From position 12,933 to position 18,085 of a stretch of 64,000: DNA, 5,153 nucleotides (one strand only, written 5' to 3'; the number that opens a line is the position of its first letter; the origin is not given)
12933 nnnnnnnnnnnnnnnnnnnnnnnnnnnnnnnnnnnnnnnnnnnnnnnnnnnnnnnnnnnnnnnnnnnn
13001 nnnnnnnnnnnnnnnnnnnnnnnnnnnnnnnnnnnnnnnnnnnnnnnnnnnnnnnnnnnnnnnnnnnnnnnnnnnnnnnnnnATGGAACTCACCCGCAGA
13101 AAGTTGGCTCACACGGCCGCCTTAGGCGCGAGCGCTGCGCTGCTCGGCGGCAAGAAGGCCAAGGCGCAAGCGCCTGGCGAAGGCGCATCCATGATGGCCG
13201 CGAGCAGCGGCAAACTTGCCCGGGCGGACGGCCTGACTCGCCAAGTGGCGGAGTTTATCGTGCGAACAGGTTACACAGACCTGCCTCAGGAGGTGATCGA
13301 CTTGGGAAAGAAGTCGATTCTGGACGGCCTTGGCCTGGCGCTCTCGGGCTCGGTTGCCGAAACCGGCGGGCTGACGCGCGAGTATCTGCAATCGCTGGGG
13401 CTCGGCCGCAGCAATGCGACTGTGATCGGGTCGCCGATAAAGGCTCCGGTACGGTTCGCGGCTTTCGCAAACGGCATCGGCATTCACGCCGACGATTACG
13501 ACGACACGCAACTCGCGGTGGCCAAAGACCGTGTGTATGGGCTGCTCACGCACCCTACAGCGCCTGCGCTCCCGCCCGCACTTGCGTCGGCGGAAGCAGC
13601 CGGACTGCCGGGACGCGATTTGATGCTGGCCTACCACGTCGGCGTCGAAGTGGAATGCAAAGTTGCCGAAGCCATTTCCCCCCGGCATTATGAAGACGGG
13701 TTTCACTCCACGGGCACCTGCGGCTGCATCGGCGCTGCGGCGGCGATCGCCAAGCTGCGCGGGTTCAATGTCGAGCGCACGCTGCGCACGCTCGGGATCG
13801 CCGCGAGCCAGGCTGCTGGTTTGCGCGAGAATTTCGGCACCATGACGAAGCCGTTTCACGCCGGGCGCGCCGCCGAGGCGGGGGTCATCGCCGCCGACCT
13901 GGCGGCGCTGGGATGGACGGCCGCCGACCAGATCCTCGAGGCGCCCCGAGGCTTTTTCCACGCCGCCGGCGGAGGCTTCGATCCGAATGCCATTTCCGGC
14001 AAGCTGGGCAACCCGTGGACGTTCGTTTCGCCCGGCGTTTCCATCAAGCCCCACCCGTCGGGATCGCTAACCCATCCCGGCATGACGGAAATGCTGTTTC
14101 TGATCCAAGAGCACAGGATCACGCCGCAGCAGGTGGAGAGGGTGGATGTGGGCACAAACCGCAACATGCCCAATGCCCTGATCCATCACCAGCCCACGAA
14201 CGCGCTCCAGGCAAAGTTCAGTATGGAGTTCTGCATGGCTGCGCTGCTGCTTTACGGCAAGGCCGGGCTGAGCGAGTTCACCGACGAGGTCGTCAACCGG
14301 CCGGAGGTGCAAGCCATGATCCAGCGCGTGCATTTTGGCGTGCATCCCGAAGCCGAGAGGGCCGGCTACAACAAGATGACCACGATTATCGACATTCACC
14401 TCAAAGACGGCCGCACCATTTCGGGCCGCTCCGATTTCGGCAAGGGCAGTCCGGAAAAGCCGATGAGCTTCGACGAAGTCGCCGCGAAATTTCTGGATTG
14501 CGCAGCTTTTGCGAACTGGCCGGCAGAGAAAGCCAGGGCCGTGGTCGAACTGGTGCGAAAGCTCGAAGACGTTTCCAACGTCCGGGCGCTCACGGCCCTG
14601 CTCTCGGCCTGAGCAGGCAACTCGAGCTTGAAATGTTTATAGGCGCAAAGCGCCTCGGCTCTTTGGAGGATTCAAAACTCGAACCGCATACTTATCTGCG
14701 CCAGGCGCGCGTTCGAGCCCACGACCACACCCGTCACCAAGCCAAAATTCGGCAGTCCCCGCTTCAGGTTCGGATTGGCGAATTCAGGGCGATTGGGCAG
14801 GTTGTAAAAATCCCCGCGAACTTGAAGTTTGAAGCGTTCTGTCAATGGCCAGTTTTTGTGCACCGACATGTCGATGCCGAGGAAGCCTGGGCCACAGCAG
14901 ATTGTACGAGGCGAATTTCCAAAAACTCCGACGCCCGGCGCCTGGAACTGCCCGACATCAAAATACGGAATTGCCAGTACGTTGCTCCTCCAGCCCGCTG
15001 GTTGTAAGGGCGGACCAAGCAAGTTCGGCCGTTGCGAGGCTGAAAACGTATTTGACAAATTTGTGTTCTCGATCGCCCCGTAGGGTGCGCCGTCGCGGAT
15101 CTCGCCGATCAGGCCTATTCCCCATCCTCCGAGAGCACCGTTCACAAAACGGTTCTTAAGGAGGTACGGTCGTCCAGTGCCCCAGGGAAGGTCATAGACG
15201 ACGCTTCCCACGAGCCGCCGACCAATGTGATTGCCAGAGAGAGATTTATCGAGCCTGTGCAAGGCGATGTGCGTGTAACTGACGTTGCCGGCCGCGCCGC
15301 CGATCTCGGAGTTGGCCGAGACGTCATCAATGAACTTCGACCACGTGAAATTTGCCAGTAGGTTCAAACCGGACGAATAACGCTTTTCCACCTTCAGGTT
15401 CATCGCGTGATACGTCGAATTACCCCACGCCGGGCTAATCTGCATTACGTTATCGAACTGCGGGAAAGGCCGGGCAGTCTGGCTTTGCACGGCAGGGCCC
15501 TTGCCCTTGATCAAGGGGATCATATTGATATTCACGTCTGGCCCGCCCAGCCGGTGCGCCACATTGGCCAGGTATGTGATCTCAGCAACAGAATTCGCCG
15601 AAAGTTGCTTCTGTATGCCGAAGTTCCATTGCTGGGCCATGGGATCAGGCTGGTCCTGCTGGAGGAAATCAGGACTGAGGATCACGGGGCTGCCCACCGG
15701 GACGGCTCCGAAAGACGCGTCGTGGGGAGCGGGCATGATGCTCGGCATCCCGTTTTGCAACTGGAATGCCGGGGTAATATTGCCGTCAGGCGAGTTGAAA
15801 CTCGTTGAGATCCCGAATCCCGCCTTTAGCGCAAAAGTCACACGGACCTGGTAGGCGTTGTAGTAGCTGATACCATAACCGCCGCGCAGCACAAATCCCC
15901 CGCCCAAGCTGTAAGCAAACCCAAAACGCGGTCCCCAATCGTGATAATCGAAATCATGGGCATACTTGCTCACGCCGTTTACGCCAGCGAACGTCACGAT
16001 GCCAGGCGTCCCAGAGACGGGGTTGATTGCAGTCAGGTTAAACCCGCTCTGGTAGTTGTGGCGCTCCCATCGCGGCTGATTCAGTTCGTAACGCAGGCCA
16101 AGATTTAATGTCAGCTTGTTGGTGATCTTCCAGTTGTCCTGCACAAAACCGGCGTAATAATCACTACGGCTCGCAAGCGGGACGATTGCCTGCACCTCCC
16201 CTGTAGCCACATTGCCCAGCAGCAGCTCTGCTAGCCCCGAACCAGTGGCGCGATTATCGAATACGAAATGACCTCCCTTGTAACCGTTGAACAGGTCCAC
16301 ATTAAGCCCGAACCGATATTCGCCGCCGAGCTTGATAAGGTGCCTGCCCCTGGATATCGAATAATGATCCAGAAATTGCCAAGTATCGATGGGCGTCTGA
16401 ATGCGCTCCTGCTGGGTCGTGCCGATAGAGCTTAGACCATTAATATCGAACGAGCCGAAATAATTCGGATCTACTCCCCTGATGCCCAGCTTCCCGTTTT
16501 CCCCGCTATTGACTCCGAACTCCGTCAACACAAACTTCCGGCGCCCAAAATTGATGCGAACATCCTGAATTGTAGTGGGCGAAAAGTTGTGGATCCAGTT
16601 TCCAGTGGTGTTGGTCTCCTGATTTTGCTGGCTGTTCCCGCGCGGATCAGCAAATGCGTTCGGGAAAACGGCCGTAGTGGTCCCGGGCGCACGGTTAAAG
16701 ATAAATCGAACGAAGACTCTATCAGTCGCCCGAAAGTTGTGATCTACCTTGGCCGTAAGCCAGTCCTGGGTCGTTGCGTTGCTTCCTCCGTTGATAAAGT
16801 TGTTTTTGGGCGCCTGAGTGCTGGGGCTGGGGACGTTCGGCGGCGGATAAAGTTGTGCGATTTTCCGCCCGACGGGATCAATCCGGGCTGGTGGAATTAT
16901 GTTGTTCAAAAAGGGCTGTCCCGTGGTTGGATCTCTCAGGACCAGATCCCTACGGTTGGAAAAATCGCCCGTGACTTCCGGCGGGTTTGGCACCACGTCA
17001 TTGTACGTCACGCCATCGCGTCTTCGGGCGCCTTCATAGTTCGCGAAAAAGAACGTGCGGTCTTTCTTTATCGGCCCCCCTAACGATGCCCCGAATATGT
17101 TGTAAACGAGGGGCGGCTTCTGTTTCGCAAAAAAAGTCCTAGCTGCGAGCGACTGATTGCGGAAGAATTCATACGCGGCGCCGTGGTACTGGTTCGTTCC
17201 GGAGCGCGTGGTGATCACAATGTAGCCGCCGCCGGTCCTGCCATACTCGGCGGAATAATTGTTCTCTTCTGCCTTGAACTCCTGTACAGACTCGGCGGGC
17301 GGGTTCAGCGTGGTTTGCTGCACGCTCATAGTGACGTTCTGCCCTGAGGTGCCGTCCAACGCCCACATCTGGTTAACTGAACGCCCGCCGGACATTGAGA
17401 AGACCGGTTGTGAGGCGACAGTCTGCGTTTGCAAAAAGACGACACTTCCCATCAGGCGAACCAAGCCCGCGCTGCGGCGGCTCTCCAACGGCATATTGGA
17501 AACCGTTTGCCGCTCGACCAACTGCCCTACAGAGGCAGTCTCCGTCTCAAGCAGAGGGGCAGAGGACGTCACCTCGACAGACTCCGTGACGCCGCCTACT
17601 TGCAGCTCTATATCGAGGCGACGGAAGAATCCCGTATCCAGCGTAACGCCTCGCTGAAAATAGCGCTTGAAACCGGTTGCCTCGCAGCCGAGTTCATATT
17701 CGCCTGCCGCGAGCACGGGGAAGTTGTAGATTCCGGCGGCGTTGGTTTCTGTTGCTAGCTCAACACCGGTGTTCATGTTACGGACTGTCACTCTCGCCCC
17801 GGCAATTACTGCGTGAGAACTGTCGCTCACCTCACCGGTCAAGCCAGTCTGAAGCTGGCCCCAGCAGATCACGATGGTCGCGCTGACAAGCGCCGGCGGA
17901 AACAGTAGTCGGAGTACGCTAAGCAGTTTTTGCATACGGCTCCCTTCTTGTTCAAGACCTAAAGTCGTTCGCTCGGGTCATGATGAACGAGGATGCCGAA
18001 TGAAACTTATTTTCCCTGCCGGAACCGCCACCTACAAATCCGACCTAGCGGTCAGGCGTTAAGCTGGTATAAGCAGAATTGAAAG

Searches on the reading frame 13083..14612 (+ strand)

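Call 51: search_protein_families(library=pfam, proteins=[window:13083-14612:+], max_evalue=0.0001)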
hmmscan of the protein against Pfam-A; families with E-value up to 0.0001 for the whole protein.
window:13083-14612:+ (509 aa): 2 families
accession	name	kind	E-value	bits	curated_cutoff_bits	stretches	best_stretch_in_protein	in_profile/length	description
PF03972.19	MmgE_PrpD_N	-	7.8e-60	202.6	32.1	1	53-302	1-242/244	MmgE/PrpD N-terminal domain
PF19305.4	MmgE_PrpD_C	-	2.3e-31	109.4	32.1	1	324-486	1-166/173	MmgE/PrpD C-terminal domain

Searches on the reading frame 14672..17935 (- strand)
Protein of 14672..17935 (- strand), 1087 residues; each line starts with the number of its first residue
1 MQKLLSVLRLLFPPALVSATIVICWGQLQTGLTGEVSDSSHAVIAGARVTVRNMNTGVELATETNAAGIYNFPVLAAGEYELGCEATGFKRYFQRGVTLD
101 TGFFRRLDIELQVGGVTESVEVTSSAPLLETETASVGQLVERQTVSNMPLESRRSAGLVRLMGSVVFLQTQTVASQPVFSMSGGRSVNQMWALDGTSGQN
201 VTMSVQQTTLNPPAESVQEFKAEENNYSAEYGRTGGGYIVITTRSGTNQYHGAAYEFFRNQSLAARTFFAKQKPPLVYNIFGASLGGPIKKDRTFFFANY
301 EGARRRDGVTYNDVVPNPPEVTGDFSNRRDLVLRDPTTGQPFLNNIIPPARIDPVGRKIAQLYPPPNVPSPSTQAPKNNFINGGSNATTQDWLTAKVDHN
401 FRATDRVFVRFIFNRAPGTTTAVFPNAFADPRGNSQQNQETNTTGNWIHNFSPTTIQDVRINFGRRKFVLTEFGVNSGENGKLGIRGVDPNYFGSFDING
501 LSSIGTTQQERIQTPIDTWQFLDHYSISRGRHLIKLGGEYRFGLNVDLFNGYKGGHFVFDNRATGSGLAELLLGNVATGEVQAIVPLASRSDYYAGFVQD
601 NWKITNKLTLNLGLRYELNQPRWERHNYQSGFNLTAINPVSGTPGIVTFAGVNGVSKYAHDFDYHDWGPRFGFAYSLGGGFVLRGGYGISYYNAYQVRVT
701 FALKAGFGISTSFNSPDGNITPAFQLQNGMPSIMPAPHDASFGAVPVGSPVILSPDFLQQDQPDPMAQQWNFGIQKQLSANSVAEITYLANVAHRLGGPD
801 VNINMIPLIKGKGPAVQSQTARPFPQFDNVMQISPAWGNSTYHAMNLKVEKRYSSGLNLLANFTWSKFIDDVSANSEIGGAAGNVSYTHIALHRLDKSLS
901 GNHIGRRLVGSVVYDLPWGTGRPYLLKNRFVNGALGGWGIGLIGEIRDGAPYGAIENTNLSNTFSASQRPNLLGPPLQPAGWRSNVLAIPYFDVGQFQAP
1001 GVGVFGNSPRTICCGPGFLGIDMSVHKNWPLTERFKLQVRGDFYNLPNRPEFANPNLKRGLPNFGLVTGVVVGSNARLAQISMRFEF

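Call 51: search_protein_families(library=pfam, proteins=[window:14672-17935:-], max_evalue=0.0001)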
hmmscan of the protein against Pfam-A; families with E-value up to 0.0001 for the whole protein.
window:14672-17935:- (1087 aa): 4 families
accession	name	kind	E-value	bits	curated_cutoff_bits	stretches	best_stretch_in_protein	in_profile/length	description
PF25183.1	OMP_b-brl_4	-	3.1e-211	704.4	30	1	242-1071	1-831/838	Outer membrane beta barrel domain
PF13620.12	CarboxypepD_reg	-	5e-17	62.5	32.3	1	32-112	2-82/82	Carboxypeptidase regulatory-like domain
PF00593.30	TonB_dep_Rec_b-barrel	-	1.3e-06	29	27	1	392-699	21-251/436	TonB dependent receptor-like, beta-barrel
PF13715.12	CarbopepD_reg_2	-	2.2e-05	24.8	32.2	1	32-106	1-71/88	CarboxypepD_reg-like domain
